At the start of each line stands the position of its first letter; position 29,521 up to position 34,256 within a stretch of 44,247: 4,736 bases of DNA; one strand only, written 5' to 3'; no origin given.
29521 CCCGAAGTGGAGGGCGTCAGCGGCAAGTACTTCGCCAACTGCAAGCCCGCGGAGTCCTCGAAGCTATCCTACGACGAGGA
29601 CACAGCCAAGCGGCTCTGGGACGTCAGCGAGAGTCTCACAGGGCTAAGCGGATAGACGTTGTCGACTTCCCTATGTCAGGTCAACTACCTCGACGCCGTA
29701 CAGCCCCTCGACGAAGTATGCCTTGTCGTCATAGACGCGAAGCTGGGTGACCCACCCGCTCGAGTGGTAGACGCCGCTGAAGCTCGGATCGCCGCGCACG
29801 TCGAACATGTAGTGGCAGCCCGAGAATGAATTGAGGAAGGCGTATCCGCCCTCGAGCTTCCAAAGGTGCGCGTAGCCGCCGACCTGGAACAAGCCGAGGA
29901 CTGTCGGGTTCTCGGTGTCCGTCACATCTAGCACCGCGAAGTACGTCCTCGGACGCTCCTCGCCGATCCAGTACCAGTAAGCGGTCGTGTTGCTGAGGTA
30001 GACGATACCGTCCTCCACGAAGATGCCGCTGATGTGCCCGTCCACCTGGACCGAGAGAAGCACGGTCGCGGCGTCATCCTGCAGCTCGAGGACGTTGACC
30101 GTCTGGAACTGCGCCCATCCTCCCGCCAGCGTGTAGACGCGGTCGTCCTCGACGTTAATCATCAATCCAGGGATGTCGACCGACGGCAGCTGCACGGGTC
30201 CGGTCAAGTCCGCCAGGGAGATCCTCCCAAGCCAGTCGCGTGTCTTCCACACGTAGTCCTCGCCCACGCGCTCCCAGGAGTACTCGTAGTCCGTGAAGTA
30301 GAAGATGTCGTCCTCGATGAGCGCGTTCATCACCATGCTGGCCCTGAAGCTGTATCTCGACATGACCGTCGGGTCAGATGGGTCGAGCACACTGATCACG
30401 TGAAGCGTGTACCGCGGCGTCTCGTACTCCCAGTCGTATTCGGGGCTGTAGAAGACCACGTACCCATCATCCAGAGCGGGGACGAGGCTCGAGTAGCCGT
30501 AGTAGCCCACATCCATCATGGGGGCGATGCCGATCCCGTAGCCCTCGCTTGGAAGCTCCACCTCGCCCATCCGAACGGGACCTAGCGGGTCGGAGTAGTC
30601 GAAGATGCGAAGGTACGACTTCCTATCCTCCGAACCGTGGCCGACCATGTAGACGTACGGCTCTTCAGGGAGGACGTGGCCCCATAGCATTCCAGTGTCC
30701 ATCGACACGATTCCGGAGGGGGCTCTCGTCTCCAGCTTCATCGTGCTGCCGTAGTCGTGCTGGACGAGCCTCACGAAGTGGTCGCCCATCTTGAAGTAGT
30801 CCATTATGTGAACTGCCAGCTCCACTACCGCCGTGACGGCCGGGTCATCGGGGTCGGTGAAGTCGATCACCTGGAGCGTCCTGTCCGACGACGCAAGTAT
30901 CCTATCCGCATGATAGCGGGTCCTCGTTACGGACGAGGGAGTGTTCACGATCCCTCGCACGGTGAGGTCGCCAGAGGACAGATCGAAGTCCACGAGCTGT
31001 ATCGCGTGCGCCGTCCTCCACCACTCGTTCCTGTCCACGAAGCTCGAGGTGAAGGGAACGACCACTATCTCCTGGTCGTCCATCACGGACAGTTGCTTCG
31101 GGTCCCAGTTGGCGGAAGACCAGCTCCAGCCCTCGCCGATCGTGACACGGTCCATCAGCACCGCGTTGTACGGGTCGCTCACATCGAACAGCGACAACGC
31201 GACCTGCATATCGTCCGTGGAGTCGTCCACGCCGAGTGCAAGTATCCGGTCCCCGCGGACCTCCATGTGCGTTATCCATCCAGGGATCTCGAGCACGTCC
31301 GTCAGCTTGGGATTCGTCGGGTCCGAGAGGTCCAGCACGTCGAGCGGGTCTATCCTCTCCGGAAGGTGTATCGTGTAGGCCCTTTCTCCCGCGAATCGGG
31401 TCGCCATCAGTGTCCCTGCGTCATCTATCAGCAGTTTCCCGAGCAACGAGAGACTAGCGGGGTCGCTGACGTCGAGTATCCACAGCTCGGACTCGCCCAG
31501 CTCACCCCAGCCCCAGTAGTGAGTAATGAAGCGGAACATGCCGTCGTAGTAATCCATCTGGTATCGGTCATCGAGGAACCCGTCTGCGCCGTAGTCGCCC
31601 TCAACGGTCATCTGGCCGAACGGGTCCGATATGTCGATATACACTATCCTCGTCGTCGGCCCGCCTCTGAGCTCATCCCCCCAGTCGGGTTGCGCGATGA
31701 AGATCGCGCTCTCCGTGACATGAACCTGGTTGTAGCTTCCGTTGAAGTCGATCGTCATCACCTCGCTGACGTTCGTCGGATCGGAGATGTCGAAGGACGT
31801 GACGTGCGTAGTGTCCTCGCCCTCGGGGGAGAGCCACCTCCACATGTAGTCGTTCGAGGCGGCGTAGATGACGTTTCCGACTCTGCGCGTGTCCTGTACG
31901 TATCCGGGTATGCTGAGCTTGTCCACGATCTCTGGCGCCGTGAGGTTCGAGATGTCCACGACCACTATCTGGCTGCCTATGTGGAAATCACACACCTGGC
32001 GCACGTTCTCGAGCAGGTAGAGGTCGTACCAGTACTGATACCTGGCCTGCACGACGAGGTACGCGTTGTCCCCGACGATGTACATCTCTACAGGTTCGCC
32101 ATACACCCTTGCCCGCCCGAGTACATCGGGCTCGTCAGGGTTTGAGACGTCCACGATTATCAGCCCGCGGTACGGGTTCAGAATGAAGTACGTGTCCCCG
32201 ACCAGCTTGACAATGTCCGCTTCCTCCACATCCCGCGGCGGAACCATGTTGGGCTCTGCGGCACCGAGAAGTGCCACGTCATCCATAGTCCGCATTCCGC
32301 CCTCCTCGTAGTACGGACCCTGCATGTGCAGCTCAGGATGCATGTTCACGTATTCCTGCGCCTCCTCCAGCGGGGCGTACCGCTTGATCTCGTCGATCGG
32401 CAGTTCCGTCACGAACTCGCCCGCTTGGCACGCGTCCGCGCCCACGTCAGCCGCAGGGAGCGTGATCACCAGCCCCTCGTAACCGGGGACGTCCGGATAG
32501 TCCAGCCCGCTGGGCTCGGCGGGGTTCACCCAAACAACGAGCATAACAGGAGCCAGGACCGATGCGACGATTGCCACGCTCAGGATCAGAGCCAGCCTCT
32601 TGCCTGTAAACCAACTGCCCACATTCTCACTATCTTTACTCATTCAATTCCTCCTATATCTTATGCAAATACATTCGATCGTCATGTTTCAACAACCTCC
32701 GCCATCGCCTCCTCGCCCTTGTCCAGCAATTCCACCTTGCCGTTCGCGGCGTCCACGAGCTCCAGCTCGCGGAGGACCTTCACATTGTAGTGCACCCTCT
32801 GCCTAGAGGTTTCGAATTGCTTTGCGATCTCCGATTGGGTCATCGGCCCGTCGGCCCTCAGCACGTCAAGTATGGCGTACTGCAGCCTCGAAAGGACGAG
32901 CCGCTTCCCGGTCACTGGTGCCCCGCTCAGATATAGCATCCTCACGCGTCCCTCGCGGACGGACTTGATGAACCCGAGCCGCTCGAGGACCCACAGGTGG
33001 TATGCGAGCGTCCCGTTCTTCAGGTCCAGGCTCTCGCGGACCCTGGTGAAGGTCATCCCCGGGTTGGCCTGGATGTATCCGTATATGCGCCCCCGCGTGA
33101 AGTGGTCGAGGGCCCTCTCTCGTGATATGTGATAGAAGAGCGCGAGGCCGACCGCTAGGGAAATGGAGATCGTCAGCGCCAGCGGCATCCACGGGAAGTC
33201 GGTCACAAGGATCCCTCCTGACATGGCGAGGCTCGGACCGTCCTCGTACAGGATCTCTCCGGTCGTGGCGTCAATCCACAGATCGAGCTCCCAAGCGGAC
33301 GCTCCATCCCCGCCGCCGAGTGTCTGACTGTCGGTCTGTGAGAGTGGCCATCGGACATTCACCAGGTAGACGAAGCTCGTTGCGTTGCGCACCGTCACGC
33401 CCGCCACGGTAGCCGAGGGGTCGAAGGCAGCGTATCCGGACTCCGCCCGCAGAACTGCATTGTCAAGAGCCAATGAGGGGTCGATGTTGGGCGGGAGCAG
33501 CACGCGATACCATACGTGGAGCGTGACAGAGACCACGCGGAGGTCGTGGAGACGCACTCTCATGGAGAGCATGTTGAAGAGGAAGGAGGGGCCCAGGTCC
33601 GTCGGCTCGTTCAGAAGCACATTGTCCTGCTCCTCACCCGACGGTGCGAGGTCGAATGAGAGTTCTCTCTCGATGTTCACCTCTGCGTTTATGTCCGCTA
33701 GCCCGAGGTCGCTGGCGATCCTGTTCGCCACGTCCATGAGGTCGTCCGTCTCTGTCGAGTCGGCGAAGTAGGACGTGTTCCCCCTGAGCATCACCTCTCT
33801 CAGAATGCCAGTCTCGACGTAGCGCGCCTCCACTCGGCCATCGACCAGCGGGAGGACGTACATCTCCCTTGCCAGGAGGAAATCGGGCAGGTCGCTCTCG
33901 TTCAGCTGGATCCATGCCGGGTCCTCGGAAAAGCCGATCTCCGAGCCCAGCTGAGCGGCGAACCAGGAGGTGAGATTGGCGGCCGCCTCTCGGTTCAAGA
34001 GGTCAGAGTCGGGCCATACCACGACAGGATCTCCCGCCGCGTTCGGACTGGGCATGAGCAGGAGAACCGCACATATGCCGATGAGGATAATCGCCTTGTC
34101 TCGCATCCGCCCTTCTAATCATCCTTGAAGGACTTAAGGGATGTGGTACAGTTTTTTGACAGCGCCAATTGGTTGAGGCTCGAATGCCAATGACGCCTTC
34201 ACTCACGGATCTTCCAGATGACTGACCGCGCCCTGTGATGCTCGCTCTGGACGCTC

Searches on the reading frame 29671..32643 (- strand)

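Call 6: search_protein_families(library=pfam, proteins=[window:29671-32643:-], max_evalue=0.001)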
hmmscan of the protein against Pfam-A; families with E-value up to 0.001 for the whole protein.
window:29671-32643:- (990 aa): 2 families
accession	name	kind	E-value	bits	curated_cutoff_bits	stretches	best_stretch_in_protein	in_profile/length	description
PF09826.15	Beta_propel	-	1.1e-65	222.8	22.4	2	274-596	175-493/495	Beta propeller domain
PF08309.17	LVIVD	-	3.2e-08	33.2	20.2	0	158-174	20-36/42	LVIVD repeat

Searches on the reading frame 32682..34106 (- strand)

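Call 6: search_protein_families(library=pfam, proteins=[window:32682-34106:-], max_evalue=0.001)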
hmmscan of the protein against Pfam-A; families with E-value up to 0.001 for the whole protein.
window:32682-34106:- (474 aa): 12 families
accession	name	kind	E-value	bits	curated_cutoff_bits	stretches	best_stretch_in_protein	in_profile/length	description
PF12840.13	HTH_20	-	3.9e-18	65.6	27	2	406-452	3-49/51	Helix-turn-helix domain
PF13412.12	HTH_24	-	6e-15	55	21.9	2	406-451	2-47/48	Winged helix-turn-helix DNA-binding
PF12802.13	MarR_2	-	4.1e-12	46.5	27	1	405-452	3-51/61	MarR family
PF24266.1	HTH_HVO_0163_N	-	7.5e-07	29.6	31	1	337-383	3-49/70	HVO_0163, N-terminal HTH domain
PF01047.28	MarR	-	8.3e-06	26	24.6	0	405-446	1-42/59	MarR family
PF01022.26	HTH_5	-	1.1e-05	25.6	22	0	412-452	7-46/47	Bacterial regulatory protein, arsR family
PF25212.1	HVO_A0114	-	1.3e-05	25.3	27.6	1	404-453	19-68/84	HVO_A0114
PF13463.12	HTH_27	-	6.1e-05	23.7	22.2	0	405-452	1-49/68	Winged helix DNA-binding domain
PF25213.1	HVO_A0261_N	-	0.00016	21.9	35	1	403-470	7-73/86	HVO_A0261 N-terminal domain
PF08279.18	HTH_11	-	0.00021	21.6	25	1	410-449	3-43/55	HTH domain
PF09339.16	HTH_IclR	-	0.00029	21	22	0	411-451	7-48/52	IclR helix-turn-helix domain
PF13404.12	HTH_AsnC-type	-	0.00034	20.8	27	0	410-442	6-38/42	AsnC-type helix-turn-helix domain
